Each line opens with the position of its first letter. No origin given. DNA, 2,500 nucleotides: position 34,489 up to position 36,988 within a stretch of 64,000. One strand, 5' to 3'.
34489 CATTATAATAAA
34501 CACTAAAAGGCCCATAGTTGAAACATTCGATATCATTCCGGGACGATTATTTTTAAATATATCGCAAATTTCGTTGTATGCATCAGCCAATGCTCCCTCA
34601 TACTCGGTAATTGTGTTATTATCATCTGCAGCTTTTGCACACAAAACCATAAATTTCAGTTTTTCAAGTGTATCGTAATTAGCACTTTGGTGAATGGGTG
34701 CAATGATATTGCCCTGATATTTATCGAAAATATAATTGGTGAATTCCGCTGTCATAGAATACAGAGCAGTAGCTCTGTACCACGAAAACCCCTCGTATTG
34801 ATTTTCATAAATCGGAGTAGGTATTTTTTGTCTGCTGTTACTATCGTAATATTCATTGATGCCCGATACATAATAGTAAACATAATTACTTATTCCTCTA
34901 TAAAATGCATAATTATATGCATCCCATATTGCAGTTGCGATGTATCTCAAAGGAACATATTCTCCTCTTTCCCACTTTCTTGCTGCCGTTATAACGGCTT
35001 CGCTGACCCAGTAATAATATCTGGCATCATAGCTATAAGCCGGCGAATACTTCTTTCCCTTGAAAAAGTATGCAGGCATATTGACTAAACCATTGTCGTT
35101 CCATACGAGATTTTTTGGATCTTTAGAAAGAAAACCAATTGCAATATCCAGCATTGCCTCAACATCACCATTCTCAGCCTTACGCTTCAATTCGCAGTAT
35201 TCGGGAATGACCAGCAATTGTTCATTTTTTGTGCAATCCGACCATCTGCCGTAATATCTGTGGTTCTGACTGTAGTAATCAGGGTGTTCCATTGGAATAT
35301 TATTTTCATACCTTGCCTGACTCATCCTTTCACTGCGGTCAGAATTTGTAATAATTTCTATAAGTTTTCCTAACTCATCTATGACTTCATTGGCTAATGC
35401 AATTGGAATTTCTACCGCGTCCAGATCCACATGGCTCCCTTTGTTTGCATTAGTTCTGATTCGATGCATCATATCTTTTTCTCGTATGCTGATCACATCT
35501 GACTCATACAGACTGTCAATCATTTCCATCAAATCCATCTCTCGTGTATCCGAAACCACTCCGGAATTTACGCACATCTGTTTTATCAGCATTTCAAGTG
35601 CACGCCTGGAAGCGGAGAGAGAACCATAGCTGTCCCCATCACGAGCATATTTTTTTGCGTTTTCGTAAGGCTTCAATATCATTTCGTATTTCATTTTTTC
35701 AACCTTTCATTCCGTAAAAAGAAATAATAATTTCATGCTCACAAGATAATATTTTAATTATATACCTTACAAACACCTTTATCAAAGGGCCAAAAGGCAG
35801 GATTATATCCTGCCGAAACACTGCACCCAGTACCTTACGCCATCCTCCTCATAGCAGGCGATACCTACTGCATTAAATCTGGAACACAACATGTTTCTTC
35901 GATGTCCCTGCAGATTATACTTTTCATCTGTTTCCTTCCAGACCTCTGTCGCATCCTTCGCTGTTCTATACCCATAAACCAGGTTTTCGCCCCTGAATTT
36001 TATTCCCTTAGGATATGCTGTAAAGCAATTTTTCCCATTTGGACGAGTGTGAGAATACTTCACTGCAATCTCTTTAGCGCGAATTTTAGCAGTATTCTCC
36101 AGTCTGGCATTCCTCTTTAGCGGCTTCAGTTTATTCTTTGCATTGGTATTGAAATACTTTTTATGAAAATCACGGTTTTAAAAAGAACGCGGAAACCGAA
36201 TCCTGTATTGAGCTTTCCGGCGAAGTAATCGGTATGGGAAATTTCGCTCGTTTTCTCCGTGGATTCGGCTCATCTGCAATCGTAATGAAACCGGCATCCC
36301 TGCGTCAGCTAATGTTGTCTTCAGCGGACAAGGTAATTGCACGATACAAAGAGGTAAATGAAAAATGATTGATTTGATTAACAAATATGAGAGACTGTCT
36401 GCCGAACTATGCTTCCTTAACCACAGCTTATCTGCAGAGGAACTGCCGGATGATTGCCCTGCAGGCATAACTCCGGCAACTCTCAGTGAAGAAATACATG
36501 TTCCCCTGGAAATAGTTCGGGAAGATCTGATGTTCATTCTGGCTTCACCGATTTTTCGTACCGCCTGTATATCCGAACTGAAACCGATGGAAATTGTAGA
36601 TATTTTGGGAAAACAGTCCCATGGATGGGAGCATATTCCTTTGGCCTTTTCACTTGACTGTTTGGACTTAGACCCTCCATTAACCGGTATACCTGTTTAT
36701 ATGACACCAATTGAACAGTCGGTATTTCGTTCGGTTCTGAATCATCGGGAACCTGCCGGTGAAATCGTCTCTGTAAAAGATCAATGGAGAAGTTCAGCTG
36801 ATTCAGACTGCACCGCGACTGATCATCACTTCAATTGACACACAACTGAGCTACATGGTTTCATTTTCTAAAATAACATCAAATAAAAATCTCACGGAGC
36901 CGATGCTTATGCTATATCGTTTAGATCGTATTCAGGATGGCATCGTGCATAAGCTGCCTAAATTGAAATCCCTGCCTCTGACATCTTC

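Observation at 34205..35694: Intact two-gene cassette (DUF4145/HEPN-like + Sel1-like protein with a small 2-TM partner) in an AT-rich island: candidate undescribed defence/abortive-infection module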

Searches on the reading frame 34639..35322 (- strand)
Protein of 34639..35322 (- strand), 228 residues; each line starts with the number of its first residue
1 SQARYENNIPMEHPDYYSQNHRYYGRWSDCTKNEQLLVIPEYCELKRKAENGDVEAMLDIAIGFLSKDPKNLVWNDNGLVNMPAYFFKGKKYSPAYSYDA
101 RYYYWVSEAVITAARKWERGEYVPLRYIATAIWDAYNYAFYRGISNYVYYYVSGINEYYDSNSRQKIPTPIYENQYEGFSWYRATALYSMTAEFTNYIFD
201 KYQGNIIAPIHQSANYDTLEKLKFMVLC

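Call 40: search_protein_representatives(alignment_id=A2)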
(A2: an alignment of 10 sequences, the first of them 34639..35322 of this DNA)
Query: 10 sequences, 238 profile positions. Proteins with E-value up to 0.001 (for the whole library): 77; up to 1e-10: 75; up to 1e-30: 66. The best 77 are listed.
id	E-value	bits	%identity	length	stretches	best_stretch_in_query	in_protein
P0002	9.2e-89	313.7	-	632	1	2-238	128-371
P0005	5.1e-86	304.7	-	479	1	2-234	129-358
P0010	2.0e-79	283.2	-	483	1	2-235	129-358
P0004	2.6e-78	279.5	-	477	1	2-238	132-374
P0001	9.1e-71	254.8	-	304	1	2-180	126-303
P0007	2.2e-69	250.3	-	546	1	2-237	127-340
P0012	1.1e-68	248.0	-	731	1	2-238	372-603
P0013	3.8e-66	239.7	-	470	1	2-238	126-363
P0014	6.0e-66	239.0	-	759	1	1-236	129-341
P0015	1.8e-65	237.5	-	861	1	3-238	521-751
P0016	3.1e-64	233.4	-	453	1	3-236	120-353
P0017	2.2e-63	230.6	-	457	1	2-238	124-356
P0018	4.4e-61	223.1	-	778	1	6-238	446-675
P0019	5.5e-59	216.3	-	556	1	3-234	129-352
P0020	1.9e-58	214.5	-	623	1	2-238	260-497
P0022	6.9e-57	209.4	-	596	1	7-235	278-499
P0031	4.9e-48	180.4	-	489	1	3-226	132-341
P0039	8.5e-45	169.8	-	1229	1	5-233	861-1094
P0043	5.3e-44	167.2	-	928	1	6-235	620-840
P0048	1.4e-39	152.7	-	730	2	4-230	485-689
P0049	2.9e-39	151.7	-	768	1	5-145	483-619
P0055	4.5e-37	144.5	-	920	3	3-144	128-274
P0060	9.8e-36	140.1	-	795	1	7-235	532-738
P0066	1.5e-33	133.0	-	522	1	6-222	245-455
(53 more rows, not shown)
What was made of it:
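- On New family defined here (DUF4145 + ~230-aa aromatic-rich domain): There are 75 hits at E<=1e-10 and a sharp cut-off (call 40).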

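Call 49: search_protein_families(library=pfam, proteins=[P0012, P0015, P0018, P0039, P0043, P0048, P0049, P0055, P0060, P0020], max_evalue=0.001)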
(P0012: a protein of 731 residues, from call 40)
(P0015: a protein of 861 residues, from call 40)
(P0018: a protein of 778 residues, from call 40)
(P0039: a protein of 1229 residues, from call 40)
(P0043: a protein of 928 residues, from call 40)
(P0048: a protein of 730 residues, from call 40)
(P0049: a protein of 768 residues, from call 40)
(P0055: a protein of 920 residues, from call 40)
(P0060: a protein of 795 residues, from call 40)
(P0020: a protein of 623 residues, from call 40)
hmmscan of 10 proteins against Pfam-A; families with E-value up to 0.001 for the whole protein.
P0012 (731 aa): 2 families
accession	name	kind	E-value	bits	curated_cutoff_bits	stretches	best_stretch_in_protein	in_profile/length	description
PF08238.18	Sel1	-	9e-39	131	30.7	5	15-50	1-36/36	Sel1 repeat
PF13643.11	DUF4145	-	3.3e-09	37.1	23.1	1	263-352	4-85/88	Domain of unknown function (DUF4145)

P0015 (861 aa): 2 families
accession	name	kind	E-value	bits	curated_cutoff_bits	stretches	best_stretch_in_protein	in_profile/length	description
PF08238.18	Sel1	-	6.6e-54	178.9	30.7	7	56-90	1-35/36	Sel1 repeat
PF13643.11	DUF4145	-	6e-07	29.9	23.1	1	411-498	7-83/88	Domain of unknown function (DUF4145)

P0018 (778 aa): 3 families
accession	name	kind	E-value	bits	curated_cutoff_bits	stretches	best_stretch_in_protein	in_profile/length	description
PF08238.18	Sel1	-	6.5e-47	156.7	30.7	5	195-230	1-36/36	Sel1 repeat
PF13643.11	DUF4145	-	2.6e-12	47.1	23.1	1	335-428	1-84/88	Domain of unknown function (DUF4145)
PF23310.1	TPR_27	-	7.8e-09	35.6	27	0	183-256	16-86/110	Plant tetratrico peptide repeats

P0039 (1229 aa): 1 family
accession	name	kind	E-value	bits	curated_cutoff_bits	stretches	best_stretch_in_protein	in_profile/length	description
PF13643.11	DUF4145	-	1.1e-14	54.6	23.1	1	753-842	8-87/88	Domain of unknown function (DUF4145)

P0043 (928 aa): 3 families
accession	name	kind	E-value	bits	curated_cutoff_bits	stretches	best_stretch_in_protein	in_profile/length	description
PF08238.18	Sel1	-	1.6e-141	456.2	30.7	12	240-273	3-36/36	Sel1 repeat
PF14538.11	Raptor_N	-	5.8e-05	23.4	27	0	181-235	63-117/151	Raptor N-terminal CASPase like domain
PF23310.1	TPR_27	-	6.6e-05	23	27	0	47-86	50-89/110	Plant tetratrico peptide repeats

P0048 (730 aa): 1 family
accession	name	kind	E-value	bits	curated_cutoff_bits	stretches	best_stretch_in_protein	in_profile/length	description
PF13643.11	DUF4145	-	6.1e-07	29.9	23.1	1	386-470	10-87/88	Domain of unknown function (DUF4145)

P0049 (768 aa): 2 families
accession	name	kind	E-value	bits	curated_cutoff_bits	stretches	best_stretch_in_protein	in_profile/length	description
PF13643.11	DUF4145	-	6.3e-10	39.4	23.1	1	382-467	10-87/88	Domain of unknown function (DUF4145)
PF05168.19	HEPN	-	1.2e-05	25.8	22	1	369-475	10-115/117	HEPN domain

P0055 (920 aa): 7 families
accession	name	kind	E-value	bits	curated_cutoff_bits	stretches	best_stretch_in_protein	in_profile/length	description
PF08238.18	Sel1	-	5.4e-18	65.2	30.7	2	530-564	2-36/36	Sel1 repeat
PF08239.17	SH3_3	-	1.1e-08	35.6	27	1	863-913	1-53/54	Bacterial SH3 domain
PF13643.11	DUF4145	-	3.9e-06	27.3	23.1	1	25-109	12-88/88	Domain of unknown function (DUF4145)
PF23310.1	TPR_27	-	4.3e-05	23.6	27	0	546-575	42-71/110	Plant tetratrico peptide repeats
PF13432.12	TPR_16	-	0.00013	22.8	32.7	0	552-597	16-63/65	Tetratricopeptide repeat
PF00515.34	TPR_1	-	0.00014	22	27.8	1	566-594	2-30/34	Tetratricopeptide repeat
PF07719.23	TPR_2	-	0.00076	19.9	27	0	566-594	2-30/34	Tetratricopeptide repeat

P0060 (795 aa): 1 family
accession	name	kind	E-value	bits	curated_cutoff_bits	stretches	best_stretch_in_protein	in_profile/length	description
PF13643.11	DUF4145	-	8.3e-08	32.6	23.1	1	426-510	7-83/88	Domain of unknown function (DUF4145)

P0020 (623 aa): 1 family
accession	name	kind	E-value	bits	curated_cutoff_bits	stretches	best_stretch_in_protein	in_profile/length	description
PF13643.11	DUF4145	-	3.1e-08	34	23.1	1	146-242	2-87/88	Domain of unknown function (DUF4145)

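Call 50: find_related_loci(query=A2, collection=viral_contigs, flank=8000)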
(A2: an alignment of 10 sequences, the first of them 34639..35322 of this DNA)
Query A2 (228 aa) in viral_contigs; peptide patterns used: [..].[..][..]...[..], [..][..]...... (x = any residue, [..] = any of these).
187 stretches matched a pattern; 3 encode a relative of the query (tblastn E <= 1e-3); 3 distinct loci.
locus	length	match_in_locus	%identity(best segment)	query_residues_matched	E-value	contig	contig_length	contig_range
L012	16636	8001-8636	33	3-227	7e-37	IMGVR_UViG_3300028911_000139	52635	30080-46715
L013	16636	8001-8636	32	3-227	1e-35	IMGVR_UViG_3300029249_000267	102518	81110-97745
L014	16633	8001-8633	33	4-227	9e-35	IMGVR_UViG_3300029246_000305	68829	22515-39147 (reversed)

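Call 51: find_related_loci(query=A2, collection=metagenome_contigs, flank=8000)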
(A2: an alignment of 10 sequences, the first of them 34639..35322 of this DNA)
Query A2 (228 aa) in metagenome_contigs; peptide patterns used: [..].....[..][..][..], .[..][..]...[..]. (x = any residue, [..] = any of these).
331 stretches matched a pattern; 25 encode a relative of the query (tblastn E <= 1e-3); 24 distinct loci.
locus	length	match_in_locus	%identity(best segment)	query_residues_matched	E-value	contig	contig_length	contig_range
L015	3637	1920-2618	43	7-228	3e-54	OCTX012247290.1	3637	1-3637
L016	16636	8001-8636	33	3-227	1e-36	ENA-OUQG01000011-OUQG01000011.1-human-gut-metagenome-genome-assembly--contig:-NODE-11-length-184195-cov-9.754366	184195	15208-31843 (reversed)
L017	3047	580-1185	38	15-211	1e-36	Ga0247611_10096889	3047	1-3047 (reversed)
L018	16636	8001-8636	34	3-227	2e-36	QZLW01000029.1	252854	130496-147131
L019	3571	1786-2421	33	3-227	4e-36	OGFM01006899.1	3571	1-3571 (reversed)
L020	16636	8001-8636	33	3-227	5e-36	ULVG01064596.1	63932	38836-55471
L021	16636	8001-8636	33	3-227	5e-36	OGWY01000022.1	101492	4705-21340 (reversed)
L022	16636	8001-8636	33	3-227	4e-36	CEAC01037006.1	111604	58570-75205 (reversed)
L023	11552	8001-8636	35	3-227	7e-36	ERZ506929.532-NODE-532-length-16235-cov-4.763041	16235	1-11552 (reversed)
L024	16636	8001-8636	33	3-227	5e-36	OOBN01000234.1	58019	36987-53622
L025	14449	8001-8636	35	3-227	7e-36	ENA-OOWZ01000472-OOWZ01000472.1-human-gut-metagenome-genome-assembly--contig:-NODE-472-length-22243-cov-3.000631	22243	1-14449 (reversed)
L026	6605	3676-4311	35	3-227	8e-36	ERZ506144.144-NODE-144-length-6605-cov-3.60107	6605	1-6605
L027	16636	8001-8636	33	3-227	1e-35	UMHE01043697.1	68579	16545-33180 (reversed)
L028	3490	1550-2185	35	3-227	6e-36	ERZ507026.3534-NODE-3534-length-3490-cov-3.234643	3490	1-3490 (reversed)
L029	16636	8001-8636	33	3-227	1e-35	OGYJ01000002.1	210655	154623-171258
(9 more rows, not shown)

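Call 71: search_protein_families(library=padloc, proteins=[P0012, P0015, P0043, P0013, P0031], max_evalue=0.01)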
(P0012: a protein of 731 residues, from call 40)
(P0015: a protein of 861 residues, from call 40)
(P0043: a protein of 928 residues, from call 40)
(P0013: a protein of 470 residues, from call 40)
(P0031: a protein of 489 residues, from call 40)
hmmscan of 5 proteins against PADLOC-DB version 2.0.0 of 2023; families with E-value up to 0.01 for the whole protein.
P0012 (731 aa): 3 families
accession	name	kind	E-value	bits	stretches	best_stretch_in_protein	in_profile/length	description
PDLC04472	PDC-M16A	-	1.3e-07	28.4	1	273-361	33-116/930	-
PDLC00284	PtuA1|PtuA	-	1.2e-06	25.7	0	73-120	7-54/545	AAA ATPase domain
PDLC04895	PDC-S06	-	0.0086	12.6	0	297-338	715-756/784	-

P0015 (861 aa): 1 family
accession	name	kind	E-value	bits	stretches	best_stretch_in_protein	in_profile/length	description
PDLC00284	PtuA1|PtuA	-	4.6e-06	23.7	0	150-199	6-55/545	AAA ATPase domain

P0043 (928 aa): 2 families
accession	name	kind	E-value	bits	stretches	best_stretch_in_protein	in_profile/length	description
PDLC00284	PtuA1|PtuA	-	5.3e-06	23.5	0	337-379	12-54/545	AAA ATPase domain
PDLC01031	Csx1/Csm6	-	0.0029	15.1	1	432-544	161-261/357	CARF+HEPN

P0013 (470 aa): 0 families

P0031 (489 aa): 1 family
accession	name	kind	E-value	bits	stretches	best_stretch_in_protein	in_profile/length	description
PDLC04472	PDC-M16A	-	1.3e-05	21.8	1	20-111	24-107/930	-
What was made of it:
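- Tried and rejected: PADLOC hits of relatives to PtuA: these fall in their Sel1-repeat regions with no accepted stretch (call 71) and were disregarded.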

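Call 72: predict_structure(alignment_id=A2)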
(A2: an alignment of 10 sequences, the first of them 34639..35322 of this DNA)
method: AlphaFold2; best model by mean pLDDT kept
length: 228 residues; sequences in the alignment: 10
mean_pLDDT: 81.2   pTM: 0.81
mean pLDDT of the five models: 81.2, 79.2, 77.6, 77.5, 76.2
residues with pLDDT >= 90: 74; 70-90: 113; 50-70: 32; < 50: 9
segments of 3 or more residues with pLDDT < 50: 1-3, 8-13
pLDDT, mean of each block of 10 residues (from residue 1): 48 65 88 87 96 93 85 68 76 71 91 94 83 89 69 85 89 65 82 92 80 85 89
secondary structure, 60 per line:
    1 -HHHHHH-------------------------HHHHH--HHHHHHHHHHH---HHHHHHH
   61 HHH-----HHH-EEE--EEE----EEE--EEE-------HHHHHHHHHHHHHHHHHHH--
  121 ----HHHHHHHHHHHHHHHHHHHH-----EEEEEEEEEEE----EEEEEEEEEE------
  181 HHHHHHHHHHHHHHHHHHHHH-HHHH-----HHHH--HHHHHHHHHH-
elements in order: H2-7 H33-37 H40-50 H54-63 E73-75 E78-80 E85-87 E90-92 H100-118 H125-144 E150-160 E165-174 H181-201 H203-206 H212-215 H218-227
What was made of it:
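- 34549..35322 (-): Undescribed Tyr/Trp-rich alpha/beta domain (residues ~125-382; the conserved core is 125-352). The AF2 domain model has pLDDT 81 and pTM 0.81 (call 72).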

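Call 74: fold_search(model_id=the predicted structure, library=pdb)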
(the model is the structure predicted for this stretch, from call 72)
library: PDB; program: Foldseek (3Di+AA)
matches with E <= 10: 37; with E <= 0.001: 0
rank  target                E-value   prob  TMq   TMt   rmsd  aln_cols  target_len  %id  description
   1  8b6h_DC               7.0e-01  0.09  0.19  0.10  17.3       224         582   13  Cryo-EM structure of cytochrome c oxidase dimer (complex IV) from respiratory supercomplex of Tetrahymena thermophila (released 2023-03-29)
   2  7w5z_C3               1.8e+00  0.07  0.16  0.09  12.0       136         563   11  Cryo-EM structure of Tetrahymena thermophila mitochondrial complex IV, composite dimer model (released 2022-04-06)
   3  8ei4_A                2.9e+00  0.03  0.14  0.11  17.6       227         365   12  Crystal structure of the WWP1 HECT domain in complex with H302, a Helicon Polypeptide (released 2023-10-25)
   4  1sl7                  3.6e+00  0.12  0.12  0.15  10.3        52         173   17  Crystal structure of calcium-loaded apo-obelin from Obelia longissima (released 2004-12-28)
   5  5knc_G                4.4e+00  0.02  0.12  0.14  26.6       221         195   10  Crystal structure of the 3 ADP-bound V1 complex (released 2016-11-02)
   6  9hcj_E0               4.8e+00  0.06  0.16  0.08  10.9       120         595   12  D. discoideum nuclear pore complex (released 2024-12-25)
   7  8gha_D                5.1e+00  0.11  0.24  0.10   7.4       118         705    7  Hir3 Arm/Tail, Hir2 WD40, C-terminal Hpc2 (released 2024-07-10)
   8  8ysi                  5.1e+00  0.04  0.13  0.10  14.8       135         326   10  Crystal structure of the Deinococcus wulumuqiensis CD-NTase DwCdnB in complex with UTP (released 2025-01-29)
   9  8e0n_E                5.6e+00  0.09  0.21  0.27   9.9       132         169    9  Homotrimeric variant of tcTRP9, BGL18 (released 2023-04-12)
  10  4mry                  5.9e+00  0.06  0.14  0.17  12.4       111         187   16  Crystal Structure of Ca(2+)- discharged Y138F obelin mutant from Obelia longissima at 1.30 Angstrom resolution (released 2014-03-12)
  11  3ver                  5.9e+00  0.05  0.10  0.06   9.9        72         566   11  Crystal structure of the O-carbamoyltransferase TobZ in complex with carbamoyl adenylate intermediate (released 2012-01-25)
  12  1el4                  6.2e+00  0.08  0.12  0.14   9.9        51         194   18  STRUCTURE OF THE CALCIUM-REGULATED PHOTOPROTEIN OBELIN DETERMINED BY SULFUR SAS (released 2001-03-13)
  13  4ucc_A                6.5e+00  0.03  0.11  0.11  19.6        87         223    2  N-terminal globular domain of the RSV Nucleoprotein in complex with the Nucleoprotein Phosphoprotein interaction inhib (released 2015-08-19)
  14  4mrx                  6.8e+00  0.05  0.14  0.17  12.2       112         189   15  Crystal Structure of Y138F obelin mutant from Obelia longissima at 1.72 Angstrom resolution (released 2014-03-12)
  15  4n1g_A                6.8e+00  0.02  0.13  0.15  16.4       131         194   17  Crystal Structure of Ca(2+)- discharged F88Y obelin mutant from Obelia longissima at 1.50 Angstrom resolution (released 2014-02-19)
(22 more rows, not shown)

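Call 88: search_solved_structures(query=P0022, max_evalue=0.01)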
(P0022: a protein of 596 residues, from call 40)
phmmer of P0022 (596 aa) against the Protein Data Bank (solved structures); distinct sequences matched with E-value up to 0.01: 14.
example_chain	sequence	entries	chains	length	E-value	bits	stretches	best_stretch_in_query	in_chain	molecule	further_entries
4bwr_A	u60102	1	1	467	2.2e-23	86.3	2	10-94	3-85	PROTEIN CORRESPONDING TO LOCUS C5321 FROM CFT073 E.COLI STRAIN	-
8sxq_A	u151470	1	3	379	9.4e-22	80.9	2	40-123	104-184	SEL-1 repeat protein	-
6ok3_A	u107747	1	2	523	1.8e-21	80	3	12-110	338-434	Sel1 repeat protein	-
6onw_A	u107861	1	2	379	5e-17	65.3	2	11-122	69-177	Sel1 repeat protein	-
6ork_A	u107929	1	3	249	1e-13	54.3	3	35-125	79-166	Sel1 repeat protein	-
6ur7_A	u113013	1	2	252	8.5e-12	48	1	18-124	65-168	Sel1 repeat family protein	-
6deh_A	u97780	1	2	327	4e-11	45.8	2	13-120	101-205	TPR repeat protein, protein-protein interaction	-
6orc_A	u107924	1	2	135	2e-09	40.2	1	11-118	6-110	Sel1 repeat protein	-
5b26_A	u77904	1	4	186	6.4e-09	38.6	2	8-112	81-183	Protein sel-1 homolog 1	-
9uav_C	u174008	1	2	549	2.4e-08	36.6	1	8-114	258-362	Protein sel-1 homolog 1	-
8ket_C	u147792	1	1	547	2.6e-08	36.5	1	8-114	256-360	Protein sel-1 homolog 1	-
8kes_D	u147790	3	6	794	9.7e-08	34.7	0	8-114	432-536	Protein sel-1 homolog 1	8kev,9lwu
9og0_C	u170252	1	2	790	4e-07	32.6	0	8-114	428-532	Protein sel-1 homolog 1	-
6ok0_A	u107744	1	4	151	0.00012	24.4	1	8-121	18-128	Sel1 repeat protein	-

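Call 89: search_solved_structures(query=P0066, max_evalue=0.01)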
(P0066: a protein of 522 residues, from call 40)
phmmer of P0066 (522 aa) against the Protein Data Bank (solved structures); distinct sequences matched with E-value up to 0.01: 0.
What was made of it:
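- Tried and rejected: P0022 and P0066 were tried: P0022 has Sel1, P0066 has nothing (calls 88, 89).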

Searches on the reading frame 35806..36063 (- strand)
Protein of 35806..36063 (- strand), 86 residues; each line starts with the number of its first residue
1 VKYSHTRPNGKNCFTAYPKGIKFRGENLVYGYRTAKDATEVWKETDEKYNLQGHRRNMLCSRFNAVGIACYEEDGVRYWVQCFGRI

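Call 3: search_protein_families(library=pfam, proteins=[window:35806-36063:-], max_evalue=1)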
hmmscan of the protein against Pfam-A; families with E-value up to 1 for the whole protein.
window:35806-36063:- (86 aa): 1 family
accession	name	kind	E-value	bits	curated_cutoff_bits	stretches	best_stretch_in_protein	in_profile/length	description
PF00188.32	CAP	-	1.7e-10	42.2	21.1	1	3-83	39-117/117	Cysteine-rich secretory protein family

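Call 4: search_protein_families(library=padloc, proteins=[window:35806-36063:-], max_evalue=1)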
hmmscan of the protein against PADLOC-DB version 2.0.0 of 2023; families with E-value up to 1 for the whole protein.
window:35806-36063:- (86 aa): 1 family
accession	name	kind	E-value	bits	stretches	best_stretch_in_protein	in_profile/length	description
PDLC03934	RmrT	-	0.0016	16.1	1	22-61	19-58/212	-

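Call 5: search_protein_families(library=ncbifam, proteins=[window:35806-36063:-], max_evalue=1)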
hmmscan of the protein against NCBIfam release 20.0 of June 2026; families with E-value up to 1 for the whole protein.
window:35806-36063:- (86 aa): 1 family
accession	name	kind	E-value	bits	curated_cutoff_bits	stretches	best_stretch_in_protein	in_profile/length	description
TIGR02909.1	spore_YkwD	subfamily_domain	3.5e-09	36.6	171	1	3-83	47-125/127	uncharacterized protein, YkwD family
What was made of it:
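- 35803..36165 (-): 5'-truncated CAP/YkwD-family gene relic. Pfam CAP profile positions 39-117 of 117, and NCBIfam spore_YkwD far below its cutoff (calls 3, 5).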

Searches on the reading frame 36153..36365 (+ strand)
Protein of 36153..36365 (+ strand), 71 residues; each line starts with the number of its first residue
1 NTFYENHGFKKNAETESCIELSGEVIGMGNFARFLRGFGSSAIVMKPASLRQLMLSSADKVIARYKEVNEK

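Call 66: search_protein_families(library=pfam, proteins=[window:36153-36365:+], max_evalue=1)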
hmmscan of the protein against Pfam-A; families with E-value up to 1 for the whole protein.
seq(71 aa): 1 family
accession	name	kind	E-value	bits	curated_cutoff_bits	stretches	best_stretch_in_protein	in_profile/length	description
PF25583.1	WCX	-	3.7e-05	24.4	23.9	1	20-60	34-74/76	WCX domain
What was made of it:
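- Checked: Regulator relics are present: two WCX-domain remnants above Pfam's cutoff at 36153-36365 and 37149-37334 (call 66).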

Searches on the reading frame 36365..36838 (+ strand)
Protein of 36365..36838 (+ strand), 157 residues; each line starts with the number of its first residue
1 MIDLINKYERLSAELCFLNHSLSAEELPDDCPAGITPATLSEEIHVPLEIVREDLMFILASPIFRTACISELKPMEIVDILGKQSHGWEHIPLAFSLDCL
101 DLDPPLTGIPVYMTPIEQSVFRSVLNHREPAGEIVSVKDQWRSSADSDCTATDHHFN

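Call 3: search_protein_families(library=pfam, proteins=[window:36365-36838:+], max_evalue=1)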
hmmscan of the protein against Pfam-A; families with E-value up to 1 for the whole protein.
window:36365-36838:+ (157 aa): 0 families

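Call 4: search_protein_families(library=padloc, proteins=[window:36365-36838:+], max_evalue=1)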
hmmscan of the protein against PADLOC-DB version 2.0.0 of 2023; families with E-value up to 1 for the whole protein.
window:36365-36838:+ (157 aa): 0 families

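Call 5: search_protein_families(library=ncbifam, proteins=[window:36365-36838:+], max_evalue=1)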
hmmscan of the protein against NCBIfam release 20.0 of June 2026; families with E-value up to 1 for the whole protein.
window:36365-36838:+ (157 aa): 0 families

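Call 64: find_homologous_proteins(query=window:36365-36835:+, max_evalue=0.01)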
Query window:36365-36835:+ (157 aa): 1 proteins with E <= 0.01 among 373 candidates.
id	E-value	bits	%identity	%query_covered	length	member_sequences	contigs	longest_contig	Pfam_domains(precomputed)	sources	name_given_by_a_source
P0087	3.5e-101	354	100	100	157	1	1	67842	-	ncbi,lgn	-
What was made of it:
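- Tried and rejected: Homology search with the 157-aa ORF, to prove WYL ancestry: it is an orphan (call 64).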
